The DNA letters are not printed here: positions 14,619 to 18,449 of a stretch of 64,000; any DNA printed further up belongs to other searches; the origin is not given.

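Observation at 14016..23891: Candidate undescribed conflict system: GT4-STAND-FGE fusion with a full set of nucleotide and phospho-transfer enzymes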

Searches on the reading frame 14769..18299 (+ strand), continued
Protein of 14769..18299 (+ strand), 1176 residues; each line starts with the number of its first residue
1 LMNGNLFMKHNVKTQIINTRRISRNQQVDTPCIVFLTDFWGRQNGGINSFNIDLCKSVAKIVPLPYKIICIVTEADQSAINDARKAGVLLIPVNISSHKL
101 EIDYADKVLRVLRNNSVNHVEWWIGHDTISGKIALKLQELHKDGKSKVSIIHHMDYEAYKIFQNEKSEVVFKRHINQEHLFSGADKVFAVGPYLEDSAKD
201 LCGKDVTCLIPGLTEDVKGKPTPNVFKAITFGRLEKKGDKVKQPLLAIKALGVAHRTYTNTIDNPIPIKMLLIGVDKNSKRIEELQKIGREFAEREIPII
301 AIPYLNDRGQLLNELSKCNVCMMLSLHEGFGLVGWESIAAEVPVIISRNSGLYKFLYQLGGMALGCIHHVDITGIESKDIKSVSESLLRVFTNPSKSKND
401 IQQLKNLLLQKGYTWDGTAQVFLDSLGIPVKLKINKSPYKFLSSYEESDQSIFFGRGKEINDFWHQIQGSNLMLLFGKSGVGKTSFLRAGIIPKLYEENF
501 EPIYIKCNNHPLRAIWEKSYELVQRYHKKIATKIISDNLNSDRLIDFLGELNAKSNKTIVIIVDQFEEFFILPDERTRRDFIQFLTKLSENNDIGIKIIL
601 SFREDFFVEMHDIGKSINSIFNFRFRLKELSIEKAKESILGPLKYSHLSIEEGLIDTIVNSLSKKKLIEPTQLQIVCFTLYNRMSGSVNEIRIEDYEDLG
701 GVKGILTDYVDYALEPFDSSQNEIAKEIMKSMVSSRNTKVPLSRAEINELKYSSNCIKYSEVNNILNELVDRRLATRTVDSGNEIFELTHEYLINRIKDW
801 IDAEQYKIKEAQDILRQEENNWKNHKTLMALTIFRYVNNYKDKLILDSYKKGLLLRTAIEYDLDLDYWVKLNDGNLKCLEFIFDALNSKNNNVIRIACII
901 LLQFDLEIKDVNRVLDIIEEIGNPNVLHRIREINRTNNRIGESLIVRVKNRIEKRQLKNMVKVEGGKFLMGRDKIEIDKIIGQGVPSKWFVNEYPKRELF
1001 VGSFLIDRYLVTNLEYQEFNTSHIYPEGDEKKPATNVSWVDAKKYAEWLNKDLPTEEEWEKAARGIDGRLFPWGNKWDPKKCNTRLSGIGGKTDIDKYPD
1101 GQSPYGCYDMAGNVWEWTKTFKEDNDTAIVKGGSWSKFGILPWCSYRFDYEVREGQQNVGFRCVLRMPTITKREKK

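Call 48: find_related_loci(query=A3, collection=genome_contigs, flank=10000)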
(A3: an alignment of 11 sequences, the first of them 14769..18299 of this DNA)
Query A3 (1176 aa) in genome_contigs; peptide patterns used: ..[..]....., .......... (x = any residue, [..] = any of these).
600 stretches matched a pattern (row limit reached: there are more); 569 encode a relative of the query (tblastn E <= 1e-3); the best 80 are kept; 80 distinct loci.
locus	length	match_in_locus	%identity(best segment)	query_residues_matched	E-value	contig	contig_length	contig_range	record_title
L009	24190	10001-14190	31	438-1117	2e-59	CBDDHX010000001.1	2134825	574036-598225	MAG: Caldilineaceae bacterium isolate 9736b05d-4052-4238-9011-8c8baa34df0f genome assembly, contig: contig_1, whole geno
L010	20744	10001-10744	38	951-1165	2e-41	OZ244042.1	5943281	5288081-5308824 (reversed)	MAG: Candidatus Poribacteria bacterium isolate 82c2f847-b3a6-4516-8f18-366283cf6473 genome assembly, chromosome: 1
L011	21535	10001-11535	41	909-1164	4e-40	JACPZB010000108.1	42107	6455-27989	MAG: Deltaproteobacteria bacterium isolate NC_groundwater_878_Pr1_S2p5_43_21 Montesol18_S2p5_coassembly_scaffold_1257928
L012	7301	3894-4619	35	949-1164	6e-40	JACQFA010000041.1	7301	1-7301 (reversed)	MAG: Nitrospirae bacterium isolate NC_groundwater_1035_Pr1_S-0.65um_57_15 Montesol18_Sp65_coassembly_scaffold_631688, wh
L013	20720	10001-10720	40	960-1169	3e-39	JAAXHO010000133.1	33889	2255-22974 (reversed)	MAG: Candidatus Poribacteria bacterium isolate Plut_88891 unfiltered_Plut_88891_genomic_contig_919509, whole genome shot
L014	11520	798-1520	37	958-1170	3e-38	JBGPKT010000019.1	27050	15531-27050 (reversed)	MAG: Nitrospiria bacterium isolate OBJ_0618_7090110_28 k141_2277641_length_27050_cov_17.9896, whole genome shotgun seque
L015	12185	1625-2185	40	953-1139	2e-38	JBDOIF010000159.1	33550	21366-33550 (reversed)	MAG: Anaerolineae bacterium isolate TC202112_Ori_Bins009 k147_437241, whole genome shotgun sequence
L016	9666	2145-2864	37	960-1168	2e-36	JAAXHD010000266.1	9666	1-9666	MAG: Candidatus Poribacteria bacterium isolate Plut_88880 unfiltered_Plut_88880_genomic_contig_711369, whole genome shot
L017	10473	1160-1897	33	948-1164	2e-36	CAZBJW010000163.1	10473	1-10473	MAG TPA_asm: uncultured Anaerolineales bacterium isolate binchicken_co294_156 genome assembly, contig: NODE_5853_length_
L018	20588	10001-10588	38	961-1164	2e-36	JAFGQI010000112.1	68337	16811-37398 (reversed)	MAG: Anaerolineales bacterium isolate Zod_Metabat.740 k87_9102443, whole genome shotgun sequence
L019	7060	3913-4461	43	941-1121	2e-36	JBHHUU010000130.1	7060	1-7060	MAG: Nitrospirota bacterium isolate S.5.sp1_bin.40 NODE_4172_length_7060_cov_7.341756, whole genome shotgun sequence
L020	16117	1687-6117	34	434-1167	2e-35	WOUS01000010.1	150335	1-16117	MAG: Anaerolineaceae bacterium isolate X2_MetaBAT.10 scaffold_84, whole genome shotgun sequence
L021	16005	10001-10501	41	949-1118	1e-35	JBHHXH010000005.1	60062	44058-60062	MAG: Nitrospiria bacterium isolate D_2_bin.29 NODE_68_length_60062_cov_7.534671, whole genome shotgun sequence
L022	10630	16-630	39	990-1162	5e-31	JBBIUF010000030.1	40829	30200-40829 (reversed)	MAG: Chloroflexota bacterium isolate RSF170216_bin_47 NODE_1017_length_40829_cov_6.146907, whole genome shotgun sequence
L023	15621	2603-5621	43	942-1164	3e-35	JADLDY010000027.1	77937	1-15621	MAG: Deltaproteobacteria bacterium isolate SJ296 c_000000474896, whole genome shotgun sequence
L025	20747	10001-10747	33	958-1164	1e-34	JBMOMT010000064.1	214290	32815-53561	MAG: Chloroflexota bacterium isolate Betzabe_MAG057 MAG057_64, whole genome shotgun sequence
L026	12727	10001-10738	35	954-1164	3e-34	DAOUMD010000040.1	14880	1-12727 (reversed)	MAG TPA_asm: Anaerolineae bacterium isolate W31_78 k127_958465, whole genome shotgun sequence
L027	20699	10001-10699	34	955-1164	6e-34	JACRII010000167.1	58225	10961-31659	MAG: Planctomycetota bacterium isolate NC_groundwater_1799_Pr3_B-0.1um_42_210 SR-2_scaffold_141_2632268, whole genome sh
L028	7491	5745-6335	37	960-1164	1e-33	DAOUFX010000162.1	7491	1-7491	MAG TPA_asm: Anaerolineae bacterium isolate R24_80 k131_1013213, whole genome shotgun sequence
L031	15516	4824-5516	35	928-1164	2e-33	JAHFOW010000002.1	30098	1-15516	MAG: Planctomycetota bacterium isolate nzgw512 NODE_763_length_30099_cov_8.050404, whole genome shotgun sequence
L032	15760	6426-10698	35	942-1164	2e-33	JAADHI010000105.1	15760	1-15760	MAG: Candidatus Manganitrophaceae bacterium isolate M_MetaBat.18 contig-127_5752, whole genome shotgun sequence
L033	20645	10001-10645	35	945-1164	3e-33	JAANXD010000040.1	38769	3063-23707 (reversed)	MAG: Candidatus Scalindua arabica isolate SuakinDeep_MAG55_1 MAG551_40, whole genome shotgun sequence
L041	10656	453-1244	36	898-1176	2e-32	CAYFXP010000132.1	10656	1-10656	MAG TPA_asm: uncultured Syntrophobacterales bacterium isolate ERP108616_co1_46 genome assembly, contig: k119_1558963, wh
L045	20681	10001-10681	35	960-1164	4e-32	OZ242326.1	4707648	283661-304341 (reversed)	MAG: Candidatus Poribacteria bacterium isolate 51771988-02c0-4c83-b383-74e9f226940d genome assembly, chromosome: 1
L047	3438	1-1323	34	960-1164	4e-32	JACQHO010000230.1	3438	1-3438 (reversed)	MAG: Nitrospirae bacterium isolate NC_groundwater_1101_Ag_S2p5_58_88 S_2p5_S6_coassembly_k141_4959755, whole genome shot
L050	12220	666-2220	38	958-1164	5e-36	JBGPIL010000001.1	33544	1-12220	MAG: Nitrospiria bacterium isolate OBJ_0618_7090110_334 k141_787308_length_33544_cov_12.0737, whole genome shotgun seque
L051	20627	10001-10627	36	993-1176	1e-31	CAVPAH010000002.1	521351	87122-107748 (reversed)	MAG: uncultured Chloroflexia bacterium isolate MFD09848.bin.2.53 genome assembly, contig: contig_11619, whole genome sho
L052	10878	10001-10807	31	925-1164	5e-31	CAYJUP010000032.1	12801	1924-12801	MAG TPA_asm: uncultured Nitrospiraceae bacterium isolate ERP125453_co1_266 genome assembly, contig: NODE_5391_length_128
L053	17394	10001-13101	42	437-1121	2e-31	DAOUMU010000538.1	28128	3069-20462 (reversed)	MAG TPA_asm: Anaerolineae bacterium isolate W92_265 k127_800380, whole genome shotgun sequence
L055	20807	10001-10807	31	908-1164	2e-30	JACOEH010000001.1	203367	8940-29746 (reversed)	MAG: Nitrospira sp. isolate S1bin.12 NODE_64_length_203367_cov_34.979765, whole genome shotgun sequence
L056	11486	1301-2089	33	958-1164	3e-30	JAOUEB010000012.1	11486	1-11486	MAG: Nitrospira sp. isolate 4_1_Jan_SF_Bin51 4_1_Jan_SF_Bin51_scaffold_2258_c1, whole genome shotgun sequence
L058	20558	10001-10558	35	998-1176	5e-30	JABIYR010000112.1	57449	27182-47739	MAG: Nitrospina sp. isolate SI073_bin146 k141_1096874, whole genome shotgun sequence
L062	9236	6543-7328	33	951-1164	1e-29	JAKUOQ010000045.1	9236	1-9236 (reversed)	MAG: Nitrospinales bacterium isolate ALOHA_A2.0_37 A2.0-Nitrospinales-1_45, whole genome shotgun sequence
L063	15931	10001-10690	35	960-1164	1e-29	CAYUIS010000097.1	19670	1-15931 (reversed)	MAG TPA_asm: uncultured Anaerolineales bacterium isolate SRP214966_co2_450 genome assembly, contig: NODE_3920_length_196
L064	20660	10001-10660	33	960-1164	2e-29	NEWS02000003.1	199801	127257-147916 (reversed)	MAG: Nitrospira sp. CG24B Nitrospira_sp_RSF15_CG24_B_3, whole genome shotgun sequence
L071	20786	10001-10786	34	959-1164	4e-29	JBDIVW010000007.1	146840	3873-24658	MAG: Nitrospiraceae bacterium isolate Bin_25 NODE_80_length_146840_cov_12.129341, whole genome shotgun sequence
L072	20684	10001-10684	33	960-1164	4e-29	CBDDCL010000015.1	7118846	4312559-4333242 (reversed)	MAG: Bryobacterales bacterium isolate 9a5723b4-f69d-4256-802c-3c242fd87eb7 genome assembly, contig: contig_9, whole geno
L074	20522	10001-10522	37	999-1164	5e-29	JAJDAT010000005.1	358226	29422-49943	MAG: Nitrospinia bacterium isolate OFTM166 OFTM166_4, whole genome shotgun sequence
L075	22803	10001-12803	33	960-1164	3e-29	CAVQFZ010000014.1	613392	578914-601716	MAG: uncultured Nitrospiraceae bacterium isolate MFD08497.bin.1.157 genome assembly, contig: contig_31565, whole genome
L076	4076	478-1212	35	936-1164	2e-29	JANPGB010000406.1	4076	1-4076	MAG: Verrucomicrobiota bacterium isolate VAR_69_metabat_5 VAR_69_k141_1744824, whole genome shotgun sequence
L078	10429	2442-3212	33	958-1164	5e-30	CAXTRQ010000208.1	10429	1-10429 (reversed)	MAG TPA_asm: uncultured Pyrinomonadaceae bacterium isolate public_SRR14721960_metawrap_bin.1 genome assembly, contig: pu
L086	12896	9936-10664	32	940-1164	5e-28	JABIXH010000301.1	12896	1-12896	MAG: Nitrospina sp. isolate SI073_bin113 k141_2739220, whole genome shotgun sequence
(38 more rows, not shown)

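Call 68: search_solved_structures(query=L003:7252-7944:+, max_evalue=0.001)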
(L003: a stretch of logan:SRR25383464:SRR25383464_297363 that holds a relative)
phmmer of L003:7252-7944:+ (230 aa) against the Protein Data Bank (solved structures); distinct sequences matched with E-value up to 0.001: 19.
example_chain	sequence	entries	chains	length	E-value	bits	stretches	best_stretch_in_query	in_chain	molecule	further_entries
3fij_A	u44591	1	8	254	1.2e-23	87.1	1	19-207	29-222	Lin1909 protein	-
7d4r_A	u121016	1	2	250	4.8e-20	75.3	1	12-210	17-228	Probable glutamine amidotransferase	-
7d53_A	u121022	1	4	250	3.2e-19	72.7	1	12-210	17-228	Probable glutamine amidotransferase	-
7d50_A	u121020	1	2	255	3.5e-19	72.5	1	12-210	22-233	Probable glutamine amidotransferase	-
6vtv_A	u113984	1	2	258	4.9e-18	68.8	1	18-222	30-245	Gamma-glutamyl-gamma-aminobutyrate hydrolase PuuD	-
1qdl_B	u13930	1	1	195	1.4e-08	37.8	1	94-215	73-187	PROTEIN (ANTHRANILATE SYNTHASE (TRPG-SUBUNIT))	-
6qur_A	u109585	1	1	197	2.1e-07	34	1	98-222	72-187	Glutaminase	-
8gr3_A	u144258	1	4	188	1.4e-06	31.2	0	186-222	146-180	GMP synthase [glutamine-hydrolyzing] subunit A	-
1wl8_A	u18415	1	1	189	1.6e-06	31.1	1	90-208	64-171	GMP synthase [glutamine-hydrolyzing] subunit A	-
8gr1_A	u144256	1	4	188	2.1e-06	30.7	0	187-222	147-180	GMP synthase [glutamine-hydrolyzing] subunit A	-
2d7j_A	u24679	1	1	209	3.4e-06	30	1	90-208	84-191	GMP synthase [glutamine-hydrolyzing] subunit A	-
2lxn_A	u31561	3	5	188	1.3e-05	28.1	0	91-120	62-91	GMP synthase [glutamine-hydrolyzing] subunit A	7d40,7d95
7d96_A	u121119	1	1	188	1.3e-05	28.1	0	91-222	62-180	GMP synthase [glutamine-hydrolyzing] subunit A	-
7yc6_A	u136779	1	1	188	1.4e-05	28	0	91-120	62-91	GMP synthase [glutamine-hydrolyzing] subunit A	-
7d97_A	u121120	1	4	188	1.4e-05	28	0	91-120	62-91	GMP synthase [glutamine-hydrolyzing] subunit A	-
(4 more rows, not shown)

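Call 91: search_protein_families(library=pfam, proteins=[L001:16195-19182:+], max_evalue=0.001)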
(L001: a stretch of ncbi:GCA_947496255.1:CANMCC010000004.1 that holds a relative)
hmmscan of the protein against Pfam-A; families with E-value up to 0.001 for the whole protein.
L001:16195-19182:+ (995 aa): 2 families
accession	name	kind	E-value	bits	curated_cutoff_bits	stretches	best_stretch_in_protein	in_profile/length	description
PF02896.24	PEP-utilizers_C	-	7.3e-43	147.2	22.8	1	414-723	21-289/293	PEP-utilising enzyme, PEP-binding domain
PF00391.29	PEP-utilizers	-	2.8e-06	27.3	23.1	1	303-382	5-72/72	PEP-utilising enzyme, mobile domain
